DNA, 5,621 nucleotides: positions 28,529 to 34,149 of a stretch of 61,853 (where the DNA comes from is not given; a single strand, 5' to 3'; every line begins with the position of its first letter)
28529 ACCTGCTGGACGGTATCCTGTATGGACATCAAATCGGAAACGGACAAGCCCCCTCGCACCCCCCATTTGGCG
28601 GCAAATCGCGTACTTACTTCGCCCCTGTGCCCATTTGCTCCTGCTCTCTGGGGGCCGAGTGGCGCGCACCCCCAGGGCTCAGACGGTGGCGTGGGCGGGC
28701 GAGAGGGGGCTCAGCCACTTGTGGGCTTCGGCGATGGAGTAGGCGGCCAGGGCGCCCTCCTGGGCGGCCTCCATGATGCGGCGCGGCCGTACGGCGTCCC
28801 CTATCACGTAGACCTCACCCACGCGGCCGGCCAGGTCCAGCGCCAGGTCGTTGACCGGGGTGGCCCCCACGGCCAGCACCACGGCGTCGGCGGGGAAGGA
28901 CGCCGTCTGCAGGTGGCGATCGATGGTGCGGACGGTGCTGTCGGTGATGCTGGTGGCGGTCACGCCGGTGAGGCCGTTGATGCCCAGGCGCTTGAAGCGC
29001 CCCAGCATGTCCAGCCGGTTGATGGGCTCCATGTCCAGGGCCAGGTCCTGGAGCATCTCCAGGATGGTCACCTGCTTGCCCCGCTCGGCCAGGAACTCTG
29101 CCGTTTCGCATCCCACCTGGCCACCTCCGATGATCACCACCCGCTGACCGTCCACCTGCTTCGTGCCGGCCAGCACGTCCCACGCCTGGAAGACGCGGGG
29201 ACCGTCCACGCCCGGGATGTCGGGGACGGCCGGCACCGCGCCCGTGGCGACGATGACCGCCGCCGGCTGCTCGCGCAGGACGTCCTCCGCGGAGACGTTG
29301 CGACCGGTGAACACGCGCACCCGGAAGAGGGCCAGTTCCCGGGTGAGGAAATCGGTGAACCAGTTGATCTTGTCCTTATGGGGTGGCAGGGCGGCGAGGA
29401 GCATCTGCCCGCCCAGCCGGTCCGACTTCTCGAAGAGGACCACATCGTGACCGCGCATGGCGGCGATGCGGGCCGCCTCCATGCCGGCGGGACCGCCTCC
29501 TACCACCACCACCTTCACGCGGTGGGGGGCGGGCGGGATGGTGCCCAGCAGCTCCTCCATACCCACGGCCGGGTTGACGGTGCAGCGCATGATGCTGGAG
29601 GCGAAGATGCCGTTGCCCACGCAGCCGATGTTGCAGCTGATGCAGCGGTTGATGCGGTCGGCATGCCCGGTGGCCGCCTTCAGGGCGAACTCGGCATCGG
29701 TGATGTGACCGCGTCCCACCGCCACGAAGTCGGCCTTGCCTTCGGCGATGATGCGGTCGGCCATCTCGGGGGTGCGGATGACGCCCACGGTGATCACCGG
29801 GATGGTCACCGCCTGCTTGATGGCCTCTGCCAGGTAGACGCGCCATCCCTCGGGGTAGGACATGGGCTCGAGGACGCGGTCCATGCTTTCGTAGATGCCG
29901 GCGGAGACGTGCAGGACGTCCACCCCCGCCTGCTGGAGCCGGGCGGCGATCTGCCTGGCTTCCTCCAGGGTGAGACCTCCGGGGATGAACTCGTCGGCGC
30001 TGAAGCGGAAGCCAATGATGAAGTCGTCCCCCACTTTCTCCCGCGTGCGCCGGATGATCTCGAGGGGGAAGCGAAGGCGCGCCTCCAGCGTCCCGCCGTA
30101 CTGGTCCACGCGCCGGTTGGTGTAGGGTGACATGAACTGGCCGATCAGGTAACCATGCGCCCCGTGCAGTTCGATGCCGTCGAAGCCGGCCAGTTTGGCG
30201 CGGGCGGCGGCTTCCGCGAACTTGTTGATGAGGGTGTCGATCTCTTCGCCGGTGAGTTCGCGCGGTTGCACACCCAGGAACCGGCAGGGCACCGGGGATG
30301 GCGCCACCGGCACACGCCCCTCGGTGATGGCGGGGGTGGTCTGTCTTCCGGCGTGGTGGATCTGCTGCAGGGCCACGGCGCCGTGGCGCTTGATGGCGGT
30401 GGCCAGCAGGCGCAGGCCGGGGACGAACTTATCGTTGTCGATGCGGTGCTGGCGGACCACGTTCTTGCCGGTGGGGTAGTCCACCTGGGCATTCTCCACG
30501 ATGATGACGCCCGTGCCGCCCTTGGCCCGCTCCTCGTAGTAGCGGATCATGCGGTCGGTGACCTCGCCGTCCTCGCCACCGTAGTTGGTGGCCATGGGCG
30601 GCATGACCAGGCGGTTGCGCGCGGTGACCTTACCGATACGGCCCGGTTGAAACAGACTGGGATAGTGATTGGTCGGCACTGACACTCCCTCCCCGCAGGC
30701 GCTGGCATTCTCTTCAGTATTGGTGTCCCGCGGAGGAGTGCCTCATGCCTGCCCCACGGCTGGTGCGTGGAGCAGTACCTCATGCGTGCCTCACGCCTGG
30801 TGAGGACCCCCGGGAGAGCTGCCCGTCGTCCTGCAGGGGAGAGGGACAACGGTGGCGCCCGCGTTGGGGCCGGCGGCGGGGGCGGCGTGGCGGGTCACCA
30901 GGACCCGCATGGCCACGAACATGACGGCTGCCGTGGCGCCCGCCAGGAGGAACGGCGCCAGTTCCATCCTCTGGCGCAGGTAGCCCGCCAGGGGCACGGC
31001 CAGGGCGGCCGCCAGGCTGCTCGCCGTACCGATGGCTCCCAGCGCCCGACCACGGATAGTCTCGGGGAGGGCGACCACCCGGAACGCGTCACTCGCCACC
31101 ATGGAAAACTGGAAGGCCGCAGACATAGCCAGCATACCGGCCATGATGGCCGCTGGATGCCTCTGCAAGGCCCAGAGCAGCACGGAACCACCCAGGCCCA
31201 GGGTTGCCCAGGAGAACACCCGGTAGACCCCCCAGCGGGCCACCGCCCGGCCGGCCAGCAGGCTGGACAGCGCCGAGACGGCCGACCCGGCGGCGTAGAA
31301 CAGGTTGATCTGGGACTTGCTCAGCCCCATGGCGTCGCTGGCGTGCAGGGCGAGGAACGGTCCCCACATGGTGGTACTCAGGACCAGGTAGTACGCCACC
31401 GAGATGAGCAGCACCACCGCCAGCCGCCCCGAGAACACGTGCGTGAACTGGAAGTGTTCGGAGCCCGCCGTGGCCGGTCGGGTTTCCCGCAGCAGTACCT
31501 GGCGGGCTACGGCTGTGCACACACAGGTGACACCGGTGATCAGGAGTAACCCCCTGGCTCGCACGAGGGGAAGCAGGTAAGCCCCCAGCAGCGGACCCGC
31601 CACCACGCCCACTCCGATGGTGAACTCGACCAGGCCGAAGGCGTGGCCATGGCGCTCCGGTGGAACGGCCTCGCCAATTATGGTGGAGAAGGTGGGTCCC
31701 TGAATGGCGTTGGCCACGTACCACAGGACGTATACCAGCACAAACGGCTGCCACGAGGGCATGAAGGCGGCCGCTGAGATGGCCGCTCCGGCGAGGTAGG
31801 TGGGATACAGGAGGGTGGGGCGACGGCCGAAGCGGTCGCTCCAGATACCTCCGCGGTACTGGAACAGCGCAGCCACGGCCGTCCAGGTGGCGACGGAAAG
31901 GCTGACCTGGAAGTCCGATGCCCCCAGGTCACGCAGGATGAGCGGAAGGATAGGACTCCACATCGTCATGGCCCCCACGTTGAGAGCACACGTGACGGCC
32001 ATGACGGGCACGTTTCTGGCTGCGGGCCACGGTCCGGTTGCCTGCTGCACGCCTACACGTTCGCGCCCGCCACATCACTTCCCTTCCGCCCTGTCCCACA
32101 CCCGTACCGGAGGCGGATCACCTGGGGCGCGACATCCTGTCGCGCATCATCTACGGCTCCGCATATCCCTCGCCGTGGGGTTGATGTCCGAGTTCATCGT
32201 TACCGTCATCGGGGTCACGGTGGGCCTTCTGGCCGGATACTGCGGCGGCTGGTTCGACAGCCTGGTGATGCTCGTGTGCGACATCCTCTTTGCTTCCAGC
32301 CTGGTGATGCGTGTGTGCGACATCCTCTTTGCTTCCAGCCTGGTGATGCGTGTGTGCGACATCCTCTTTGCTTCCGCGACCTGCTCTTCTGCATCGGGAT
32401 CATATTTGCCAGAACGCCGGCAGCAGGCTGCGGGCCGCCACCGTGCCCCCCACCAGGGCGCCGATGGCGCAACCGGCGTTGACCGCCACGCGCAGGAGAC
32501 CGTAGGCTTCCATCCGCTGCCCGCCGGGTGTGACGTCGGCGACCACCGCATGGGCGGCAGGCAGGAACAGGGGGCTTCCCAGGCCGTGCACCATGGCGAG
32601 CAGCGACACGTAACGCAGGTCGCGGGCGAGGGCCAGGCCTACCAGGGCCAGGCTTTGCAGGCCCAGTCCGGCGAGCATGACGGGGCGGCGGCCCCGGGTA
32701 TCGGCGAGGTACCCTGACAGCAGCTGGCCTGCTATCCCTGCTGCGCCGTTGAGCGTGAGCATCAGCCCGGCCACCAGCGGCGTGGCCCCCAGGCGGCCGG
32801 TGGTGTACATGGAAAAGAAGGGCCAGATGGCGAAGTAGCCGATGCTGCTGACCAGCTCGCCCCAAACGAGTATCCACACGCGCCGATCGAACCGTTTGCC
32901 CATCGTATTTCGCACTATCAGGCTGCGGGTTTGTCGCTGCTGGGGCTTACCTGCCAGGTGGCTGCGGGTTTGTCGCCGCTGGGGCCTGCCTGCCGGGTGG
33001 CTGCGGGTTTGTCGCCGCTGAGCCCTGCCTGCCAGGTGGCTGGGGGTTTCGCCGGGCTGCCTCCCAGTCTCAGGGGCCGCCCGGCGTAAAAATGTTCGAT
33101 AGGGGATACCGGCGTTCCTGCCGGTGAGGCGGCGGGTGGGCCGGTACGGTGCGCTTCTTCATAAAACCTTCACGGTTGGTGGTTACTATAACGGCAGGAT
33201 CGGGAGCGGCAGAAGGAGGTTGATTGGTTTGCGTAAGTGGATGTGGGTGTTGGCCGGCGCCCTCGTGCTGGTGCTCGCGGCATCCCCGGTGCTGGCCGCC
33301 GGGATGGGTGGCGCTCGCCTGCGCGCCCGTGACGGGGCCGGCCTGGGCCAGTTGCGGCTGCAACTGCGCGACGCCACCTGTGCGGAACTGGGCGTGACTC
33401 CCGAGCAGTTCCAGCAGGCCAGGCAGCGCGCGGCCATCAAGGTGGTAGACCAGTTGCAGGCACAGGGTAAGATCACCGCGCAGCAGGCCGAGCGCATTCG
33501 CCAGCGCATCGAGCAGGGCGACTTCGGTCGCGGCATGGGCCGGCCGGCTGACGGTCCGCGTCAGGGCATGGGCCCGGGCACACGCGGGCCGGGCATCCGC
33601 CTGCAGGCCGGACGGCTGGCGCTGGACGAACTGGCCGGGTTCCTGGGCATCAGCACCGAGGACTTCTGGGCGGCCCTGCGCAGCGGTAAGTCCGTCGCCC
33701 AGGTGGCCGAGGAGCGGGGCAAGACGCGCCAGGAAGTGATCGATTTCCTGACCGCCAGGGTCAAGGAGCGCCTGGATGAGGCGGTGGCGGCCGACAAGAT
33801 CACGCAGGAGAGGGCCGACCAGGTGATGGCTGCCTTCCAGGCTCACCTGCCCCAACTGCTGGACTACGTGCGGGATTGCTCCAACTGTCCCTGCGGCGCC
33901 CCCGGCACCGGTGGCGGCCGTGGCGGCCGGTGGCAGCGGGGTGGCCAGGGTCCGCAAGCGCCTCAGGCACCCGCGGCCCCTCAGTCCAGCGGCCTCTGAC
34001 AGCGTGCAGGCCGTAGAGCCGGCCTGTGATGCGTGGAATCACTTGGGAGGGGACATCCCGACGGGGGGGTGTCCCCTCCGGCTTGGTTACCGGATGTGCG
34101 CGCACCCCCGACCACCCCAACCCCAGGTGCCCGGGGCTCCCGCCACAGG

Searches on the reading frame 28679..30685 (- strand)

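Call 85: search_protein_families(library=pfam, proteins=[window:28679-30685:-], max_evalue=0.00001)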
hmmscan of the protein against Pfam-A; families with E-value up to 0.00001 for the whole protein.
window:28679-30685:- (668 aa): 15 families
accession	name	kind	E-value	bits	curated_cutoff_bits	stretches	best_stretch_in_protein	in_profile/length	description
PF00724.26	Oxidored_FMN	-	5.7e-74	249.9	27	1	10-342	1-340/342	NADH:flavin oxidoreductase / NADH oxidase family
PF07992.20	Pyr_redox_2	-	1e-31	110.9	26.1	1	391-644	2-291/291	Pyridine nucleotide-disulphide oxidoreductase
PF00070.33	Pyr_redox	-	6.9e-18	65.4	22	1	515-584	1-70/82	Pyridine nucleotide-disulphide oxidoreductase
PF13450.12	NAD_binding_8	-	7.5e-16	58.6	21.9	1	394-429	1-36/68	NAD(P)-binding Rossmann-like domain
PF01266.30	DAO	-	2.4e-12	47.5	27.9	0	515-544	1-30/353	FAD dependent oxidoreductase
PF12831.13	FAD_oxidored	-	8e-12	45.6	27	1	392-436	2-46/416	FAD dependent oxidoreductase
PF13738.12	Pyr_redox_3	-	3e-11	43.6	30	1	476-610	127-269/305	Pyridine nucleotide-disulphide oxidoreductase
PF01262.27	AlaDh_PNT_C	-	4.4e-11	43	23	0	373-422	13-61/214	Alanine dehydrogenase/PNT, C-terminal domain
PF03486.20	HI0933_like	-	1.9e-10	41.1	50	1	391-430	2-41/244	HI0933-like protein Rossmann domain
PF01494.25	FAD_binding_3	-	4.3e-10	39.8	22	0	390-422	2-34/349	FAD binding domain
PF01134.28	GIDA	-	1.7e-09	37.7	22.1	0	391-425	1-36/391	Glucose inhibited division protein A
PF00890.30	FAD_binding_2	-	2.7e-09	37.2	20.4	0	392-428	2-38/414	FAD binding domain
PF13241.12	NAD_binding_7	-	2.2e-07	31.9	22.1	0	510-544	4-38/104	Putative NAD(P)-binding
PF13434.12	Lys_Orn_oxgnase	-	2.7e-07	30.5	21.3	1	471-542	145-217/339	L-lysine 6-monooxygenase/L-ornithine 5-monooxygenase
PF01946.23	Thi4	-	2.3e-06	27.5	26.2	0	391-428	19-57/235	Thi4 family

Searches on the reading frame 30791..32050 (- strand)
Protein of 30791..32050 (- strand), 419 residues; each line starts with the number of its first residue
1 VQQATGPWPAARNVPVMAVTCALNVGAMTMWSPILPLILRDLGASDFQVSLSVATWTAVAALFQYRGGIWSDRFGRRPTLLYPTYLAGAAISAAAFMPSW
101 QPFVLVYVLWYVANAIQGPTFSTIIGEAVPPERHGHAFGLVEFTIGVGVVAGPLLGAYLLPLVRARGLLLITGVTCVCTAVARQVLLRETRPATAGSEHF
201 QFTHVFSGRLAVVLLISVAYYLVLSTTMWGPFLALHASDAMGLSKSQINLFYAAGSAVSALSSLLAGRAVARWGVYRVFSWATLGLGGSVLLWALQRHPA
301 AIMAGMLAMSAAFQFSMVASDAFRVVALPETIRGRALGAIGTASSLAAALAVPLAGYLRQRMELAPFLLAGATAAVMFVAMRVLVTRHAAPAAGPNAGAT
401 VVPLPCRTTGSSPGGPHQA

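Call 85: search_protein_families(library=pfam, proteins=[window:30791-32050:-], max_evalue=0.00001)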
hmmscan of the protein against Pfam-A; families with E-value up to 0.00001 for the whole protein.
window:30791-32050:- (419 aa): 1 family
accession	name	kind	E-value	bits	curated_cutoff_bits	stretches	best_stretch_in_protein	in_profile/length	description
PF07690.21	MFS_1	-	1.8e-41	142.7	33.4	2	19-231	3-226/347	Major Facilitator Superfamily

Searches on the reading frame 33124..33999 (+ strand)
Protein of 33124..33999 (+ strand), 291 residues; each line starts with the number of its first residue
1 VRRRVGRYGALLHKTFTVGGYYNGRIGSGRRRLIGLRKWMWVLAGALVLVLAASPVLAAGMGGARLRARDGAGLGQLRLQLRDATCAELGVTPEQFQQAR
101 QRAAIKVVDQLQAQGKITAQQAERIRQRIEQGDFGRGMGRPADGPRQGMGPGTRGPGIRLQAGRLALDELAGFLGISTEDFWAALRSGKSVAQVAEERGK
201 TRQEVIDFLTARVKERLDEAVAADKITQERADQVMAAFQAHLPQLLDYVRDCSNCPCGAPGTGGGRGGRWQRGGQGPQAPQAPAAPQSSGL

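Call 4: search_protein_families(library=pfam, proteins=[window:33124-33999:+])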
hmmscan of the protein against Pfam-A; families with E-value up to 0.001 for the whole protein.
window:33124-33999:+ (291 aa): 1 family
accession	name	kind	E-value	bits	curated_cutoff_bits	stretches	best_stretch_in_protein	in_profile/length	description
PF14493.12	HTH_40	-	0.00094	19.9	27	0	182-241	6-64/89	Helix-turn-helix domain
